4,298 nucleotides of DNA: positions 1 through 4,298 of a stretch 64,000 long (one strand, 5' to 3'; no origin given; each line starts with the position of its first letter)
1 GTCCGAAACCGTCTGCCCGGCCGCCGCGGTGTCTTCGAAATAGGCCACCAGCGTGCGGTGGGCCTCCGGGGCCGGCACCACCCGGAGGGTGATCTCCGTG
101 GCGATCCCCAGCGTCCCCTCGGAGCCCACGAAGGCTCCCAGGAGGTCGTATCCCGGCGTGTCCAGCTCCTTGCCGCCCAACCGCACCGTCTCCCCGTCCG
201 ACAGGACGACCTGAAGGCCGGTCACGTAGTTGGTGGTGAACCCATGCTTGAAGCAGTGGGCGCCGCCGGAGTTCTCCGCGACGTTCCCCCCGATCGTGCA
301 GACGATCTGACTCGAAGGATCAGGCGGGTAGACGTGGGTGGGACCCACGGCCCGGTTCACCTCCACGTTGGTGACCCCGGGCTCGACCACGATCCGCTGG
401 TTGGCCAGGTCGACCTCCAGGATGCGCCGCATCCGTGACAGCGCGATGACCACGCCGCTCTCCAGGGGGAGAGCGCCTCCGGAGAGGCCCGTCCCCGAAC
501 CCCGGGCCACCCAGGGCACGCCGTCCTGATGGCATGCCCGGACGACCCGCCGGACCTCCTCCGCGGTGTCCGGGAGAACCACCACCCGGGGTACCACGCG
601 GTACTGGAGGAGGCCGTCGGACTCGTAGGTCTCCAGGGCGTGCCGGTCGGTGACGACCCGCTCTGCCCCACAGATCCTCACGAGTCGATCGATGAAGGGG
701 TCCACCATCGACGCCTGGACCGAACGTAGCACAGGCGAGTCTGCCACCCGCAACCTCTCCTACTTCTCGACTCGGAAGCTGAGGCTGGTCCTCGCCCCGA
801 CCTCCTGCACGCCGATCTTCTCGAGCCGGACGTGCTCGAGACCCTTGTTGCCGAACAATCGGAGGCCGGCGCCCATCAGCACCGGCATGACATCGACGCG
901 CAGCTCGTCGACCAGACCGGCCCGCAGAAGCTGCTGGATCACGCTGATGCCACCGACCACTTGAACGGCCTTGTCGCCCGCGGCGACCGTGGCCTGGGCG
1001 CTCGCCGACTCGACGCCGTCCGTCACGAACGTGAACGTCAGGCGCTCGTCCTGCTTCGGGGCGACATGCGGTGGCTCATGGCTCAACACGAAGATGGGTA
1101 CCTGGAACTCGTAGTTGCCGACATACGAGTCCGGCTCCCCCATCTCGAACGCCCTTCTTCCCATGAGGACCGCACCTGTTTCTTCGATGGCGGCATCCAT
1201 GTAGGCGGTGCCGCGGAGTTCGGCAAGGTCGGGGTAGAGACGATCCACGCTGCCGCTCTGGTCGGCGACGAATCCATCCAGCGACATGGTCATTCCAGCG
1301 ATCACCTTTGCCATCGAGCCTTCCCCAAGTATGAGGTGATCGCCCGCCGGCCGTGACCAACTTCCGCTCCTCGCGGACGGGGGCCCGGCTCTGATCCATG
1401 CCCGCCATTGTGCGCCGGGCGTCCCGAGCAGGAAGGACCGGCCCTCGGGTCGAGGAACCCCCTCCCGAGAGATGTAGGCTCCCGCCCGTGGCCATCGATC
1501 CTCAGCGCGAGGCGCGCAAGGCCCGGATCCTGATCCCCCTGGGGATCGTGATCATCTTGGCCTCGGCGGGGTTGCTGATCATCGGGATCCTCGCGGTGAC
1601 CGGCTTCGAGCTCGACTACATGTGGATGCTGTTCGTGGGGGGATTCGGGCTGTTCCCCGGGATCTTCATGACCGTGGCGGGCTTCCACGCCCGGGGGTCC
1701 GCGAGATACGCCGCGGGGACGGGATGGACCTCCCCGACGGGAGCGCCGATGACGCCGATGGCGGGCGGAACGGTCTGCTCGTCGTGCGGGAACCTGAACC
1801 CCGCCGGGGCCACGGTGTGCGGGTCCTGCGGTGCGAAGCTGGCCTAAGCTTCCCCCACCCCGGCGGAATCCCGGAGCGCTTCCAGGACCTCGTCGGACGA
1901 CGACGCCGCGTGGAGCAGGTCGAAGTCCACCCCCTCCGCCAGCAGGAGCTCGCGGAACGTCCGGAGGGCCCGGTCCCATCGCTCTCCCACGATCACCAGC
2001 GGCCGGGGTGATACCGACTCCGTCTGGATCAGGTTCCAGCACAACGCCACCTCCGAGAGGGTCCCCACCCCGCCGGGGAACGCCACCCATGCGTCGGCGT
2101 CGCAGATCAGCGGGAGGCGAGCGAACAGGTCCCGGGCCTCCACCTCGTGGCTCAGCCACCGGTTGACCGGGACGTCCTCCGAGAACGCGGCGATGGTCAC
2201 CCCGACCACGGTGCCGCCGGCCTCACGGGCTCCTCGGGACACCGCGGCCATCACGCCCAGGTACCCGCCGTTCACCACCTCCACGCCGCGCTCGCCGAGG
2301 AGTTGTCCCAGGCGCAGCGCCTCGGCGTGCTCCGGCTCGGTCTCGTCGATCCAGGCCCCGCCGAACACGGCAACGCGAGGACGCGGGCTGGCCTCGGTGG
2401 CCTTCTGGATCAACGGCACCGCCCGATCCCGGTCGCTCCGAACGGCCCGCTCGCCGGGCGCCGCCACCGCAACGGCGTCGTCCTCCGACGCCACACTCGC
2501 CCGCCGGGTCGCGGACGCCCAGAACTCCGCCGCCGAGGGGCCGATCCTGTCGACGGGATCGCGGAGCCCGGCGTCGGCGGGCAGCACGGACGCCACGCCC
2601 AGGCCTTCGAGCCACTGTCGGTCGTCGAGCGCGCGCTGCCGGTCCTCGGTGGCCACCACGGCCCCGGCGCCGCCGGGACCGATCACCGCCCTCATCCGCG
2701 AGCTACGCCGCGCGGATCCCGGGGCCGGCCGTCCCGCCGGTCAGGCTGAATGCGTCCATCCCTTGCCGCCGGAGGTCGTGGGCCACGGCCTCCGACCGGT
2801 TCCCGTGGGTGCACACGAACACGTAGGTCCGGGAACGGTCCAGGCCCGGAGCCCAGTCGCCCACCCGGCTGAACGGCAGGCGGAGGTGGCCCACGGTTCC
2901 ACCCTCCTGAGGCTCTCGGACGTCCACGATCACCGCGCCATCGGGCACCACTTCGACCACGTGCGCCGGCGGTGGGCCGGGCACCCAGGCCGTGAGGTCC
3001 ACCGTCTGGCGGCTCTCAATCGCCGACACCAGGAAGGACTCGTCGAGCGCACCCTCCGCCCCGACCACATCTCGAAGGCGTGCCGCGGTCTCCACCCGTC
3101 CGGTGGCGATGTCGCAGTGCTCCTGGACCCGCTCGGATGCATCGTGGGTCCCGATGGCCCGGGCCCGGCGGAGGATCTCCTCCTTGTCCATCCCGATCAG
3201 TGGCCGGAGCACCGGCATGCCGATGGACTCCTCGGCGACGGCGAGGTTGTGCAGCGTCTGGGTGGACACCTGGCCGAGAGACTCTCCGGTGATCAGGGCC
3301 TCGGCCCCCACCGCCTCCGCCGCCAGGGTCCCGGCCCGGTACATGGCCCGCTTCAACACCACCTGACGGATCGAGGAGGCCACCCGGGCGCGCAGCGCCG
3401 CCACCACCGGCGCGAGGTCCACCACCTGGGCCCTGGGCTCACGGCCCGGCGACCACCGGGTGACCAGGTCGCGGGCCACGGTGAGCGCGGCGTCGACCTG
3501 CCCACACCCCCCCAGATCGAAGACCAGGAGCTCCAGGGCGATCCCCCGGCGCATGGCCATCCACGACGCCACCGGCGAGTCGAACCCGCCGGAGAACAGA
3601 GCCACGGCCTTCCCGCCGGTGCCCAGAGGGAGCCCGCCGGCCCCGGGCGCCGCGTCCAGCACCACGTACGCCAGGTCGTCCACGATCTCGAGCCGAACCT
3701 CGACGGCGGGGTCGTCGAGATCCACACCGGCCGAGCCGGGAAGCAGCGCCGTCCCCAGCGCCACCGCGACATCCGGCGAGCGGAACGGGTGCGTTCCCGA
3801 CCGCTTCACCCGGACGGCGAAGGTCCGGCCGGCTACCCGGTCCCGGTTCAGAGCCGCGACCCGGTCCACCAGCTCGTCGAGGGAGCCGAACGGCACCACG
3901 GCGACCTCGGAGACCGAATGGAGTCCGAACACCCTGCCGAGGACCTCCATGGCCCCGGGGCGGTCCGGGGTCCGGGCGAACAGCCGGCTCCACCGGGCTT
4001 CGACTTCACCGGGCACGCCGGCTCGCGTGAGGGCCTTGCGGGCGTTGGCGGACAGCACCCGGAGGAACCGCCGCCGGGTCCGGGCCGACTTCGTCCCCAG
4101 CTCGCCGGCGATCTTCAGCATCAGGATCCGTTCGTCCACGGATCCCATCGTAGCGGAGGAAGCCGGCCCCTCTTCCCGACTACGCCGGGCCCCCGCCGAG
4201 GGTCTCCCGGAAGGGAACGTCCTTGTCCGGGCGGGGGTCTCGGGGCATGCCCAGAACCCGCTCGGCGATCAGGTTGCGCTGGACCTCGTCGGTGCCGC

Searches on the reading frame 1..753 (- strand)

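Call 25: search_protein_families(library=pfam, proteins=[window:1-753:-], max_evalue=0.000001)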
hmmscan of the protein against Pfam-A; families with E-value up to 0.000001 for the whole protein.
window:1-753:- (251 aa): 1 family
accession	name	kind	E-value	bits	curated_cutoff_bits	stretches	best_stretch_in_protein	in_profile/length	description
PF01565.28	FAD_binding_4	-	1.1e-40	138.9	26.4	1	55-193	1-139/139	FAD binding domain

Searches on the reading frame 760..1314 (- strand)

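Call 25: search_protein_families(library=pfam, proteins=[window:760-1314:-], max_evalue=0.000001)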
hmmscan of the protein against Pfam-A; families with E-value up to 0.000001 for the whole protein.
window:760-1314:- (184 aa): 1 family
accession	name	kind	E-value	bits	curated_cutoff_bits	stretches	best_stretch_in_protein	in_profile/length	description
PF01872.23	RibD_C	-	9.9e-20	71.6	24.1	1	3-176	2-195/197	RibD C-terminal domain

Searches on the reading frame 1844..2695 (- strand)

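Call 25: search_protein_families(library=pfam, proteins=[window:1844-2695:-], max_evalue=0.000001)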
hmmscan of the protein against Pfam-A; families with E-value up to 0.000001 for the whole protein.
window:1844-2695:- (283 aa): 2 families
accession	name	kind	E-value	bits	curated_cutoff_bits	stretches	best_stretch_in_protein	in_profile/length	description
PF18306.6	LDcluster4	-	1.4e-16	60.9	26.3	1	107-221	3-115/151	SLOG cluster4 family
PF03641.19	Lysine_decarbox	-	8.5e-16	58.8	27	1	149-272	1-126/131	Possible lysine decarboxylase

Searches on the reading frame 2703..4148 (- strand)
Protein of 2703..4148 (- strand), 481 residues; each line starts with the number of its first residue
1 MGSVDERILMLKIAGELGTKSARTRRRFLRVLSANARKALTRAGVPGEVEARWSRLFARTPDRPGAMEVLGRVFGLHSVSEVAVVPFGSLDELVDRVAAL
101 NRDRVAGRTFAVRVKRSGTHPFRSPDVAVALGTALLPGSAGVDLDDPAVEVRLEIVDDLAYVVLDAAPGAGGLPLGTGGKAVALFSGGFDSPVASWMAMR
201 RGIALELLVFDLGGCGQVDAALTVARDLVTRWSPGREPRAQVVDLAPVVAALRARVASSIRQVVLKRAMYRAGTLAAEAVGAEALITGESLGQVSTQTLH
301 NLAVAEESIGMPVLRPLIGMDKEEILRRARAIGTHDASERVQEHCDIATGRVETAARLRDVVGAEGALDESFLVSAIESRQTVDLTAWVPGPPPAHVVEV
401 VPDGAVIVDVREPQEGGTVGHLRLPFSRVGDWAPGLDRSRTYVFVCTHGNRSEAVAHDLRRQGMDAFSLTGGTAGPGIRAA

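Call 25: search_protein_families(library=pfam, proteins=[window:2703-4148:-], max_evalue=0.000001)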
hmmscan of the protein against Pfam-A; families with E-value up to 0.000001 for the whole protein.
window:2703-4148:- (481 aa): 3 families
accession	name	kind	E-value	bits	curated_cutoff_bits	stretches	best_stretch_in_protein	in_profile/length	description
PF02568.20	ThiI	-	5.2e-49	167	20.5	1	176-366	1-193/197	Thiamine biosynthesis protein (ThiI)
PF02926.22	THUMP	-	2.7e-10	40.9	20.6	1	89-165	3-84/84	THUMP domain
PF22025.1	ThiI_fer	-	9.4e-09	36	25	1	15-80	7-72/72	ThiI ferredoxin-like domain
